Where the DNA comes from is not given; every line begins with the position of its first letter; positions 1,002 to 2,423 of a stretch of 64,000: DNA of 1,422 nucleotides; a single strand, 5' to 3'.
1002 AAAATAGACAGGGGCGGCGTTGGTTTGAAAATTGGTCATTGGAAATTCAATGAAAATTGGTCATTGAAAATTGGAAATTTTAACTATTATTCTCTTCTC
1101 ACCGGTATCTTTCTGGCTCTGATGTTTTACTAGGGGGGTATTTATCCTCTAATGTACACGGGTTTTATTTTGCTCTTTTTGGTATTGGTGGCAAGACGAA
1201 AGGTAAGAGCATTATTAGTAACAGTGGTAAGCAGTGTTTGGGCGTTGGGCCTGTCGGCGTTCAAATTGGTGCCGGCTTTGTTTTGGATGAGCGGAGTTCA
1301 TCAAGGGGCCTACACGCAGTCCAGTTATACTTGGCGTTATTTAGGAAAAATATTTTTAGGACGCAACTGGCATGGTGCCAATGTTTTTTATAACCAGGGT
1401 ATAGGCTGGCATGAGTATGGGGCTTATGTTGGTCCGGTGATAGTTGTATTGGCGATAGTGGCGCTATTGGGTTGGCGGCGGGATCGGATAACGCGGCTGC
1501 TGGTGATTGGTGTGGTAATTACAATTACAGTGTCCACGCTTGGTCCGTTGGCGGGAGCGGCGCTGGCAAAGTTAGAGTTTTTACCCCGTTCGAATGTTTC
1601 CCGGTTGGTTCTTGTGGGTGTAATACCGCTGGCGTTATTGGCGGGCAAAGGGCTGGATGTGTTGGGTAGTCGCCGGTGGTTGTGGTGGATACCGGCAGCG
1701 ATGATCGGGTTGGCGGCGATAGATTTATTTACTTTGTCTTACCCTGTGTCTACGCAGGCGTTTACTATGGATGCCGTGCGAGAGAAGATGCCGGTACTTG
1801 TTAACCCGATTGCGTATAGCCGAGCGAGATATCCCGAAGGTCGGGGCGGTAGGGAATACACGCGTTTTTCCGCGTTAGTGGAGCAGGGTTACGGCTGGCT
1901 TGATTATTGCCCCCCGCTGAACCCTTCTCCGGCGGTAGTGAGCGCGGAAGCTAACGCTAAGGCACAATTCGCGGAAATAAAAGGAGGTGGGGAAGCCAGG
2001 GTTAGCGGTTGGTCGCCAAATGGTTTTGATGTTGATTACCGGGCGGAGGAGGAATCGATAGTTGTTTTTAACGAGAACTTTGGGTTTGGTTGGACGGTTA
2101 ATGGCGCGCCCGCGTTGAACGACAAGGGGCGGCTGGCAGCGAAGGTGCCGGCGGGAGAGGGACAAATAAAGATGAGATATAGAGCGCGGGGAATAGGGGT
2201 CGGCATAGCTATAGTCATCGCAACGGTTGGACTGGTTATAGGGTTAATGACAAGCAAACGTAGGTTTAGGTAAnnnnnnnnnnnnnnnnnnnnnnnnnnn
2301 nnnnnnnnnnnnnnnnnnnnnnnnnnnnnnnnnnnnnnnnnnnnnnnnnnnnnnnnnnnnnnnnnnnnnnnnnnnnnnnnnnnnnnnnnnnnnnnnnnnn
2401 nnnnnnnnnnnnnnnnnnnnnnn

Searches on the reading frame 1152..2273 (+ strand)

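Call 14: search_protein_families(library=pfam, proteins=[window:1152-2273:+], max_evalue=0.0001)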
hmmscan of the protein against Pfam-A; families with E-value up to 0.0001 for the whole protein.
window:1152-2273:+ (373 aa): 0 families

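Call 33: search_protein_families(library=pfam, proteins=[window:1152-2273:+], max_evalue=5)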
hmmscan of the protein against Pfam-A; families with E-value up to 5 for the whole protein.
window:1152-2273:+ (373 aa): 5 families
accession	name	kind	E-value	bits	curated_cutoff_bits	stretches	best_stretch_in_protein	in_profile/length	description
PF09586.16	YfhO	-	0.00013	20.9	28.5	2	10-199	197-389/835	Bacterial membrane protein YfhO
PF04224.18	DUF417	-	0.025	14.6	27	1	71-133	75-129/175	Protein of unknown function, DUF417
PF10131.15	PTPS_related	-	1.6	7.5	26.4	1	5-134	131-250/621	6-pyruvoyl-tetrahydropterin synthase related domain; membrane protein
PF14378.12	PAP2_3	-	3.7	7.7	27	1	95-139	44-88/190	PAP2 superfamily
PF19029.5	DUF883_C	-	4.5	7.5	27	1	351-370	12-30/30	DUF883 C-terminal glycine zipper region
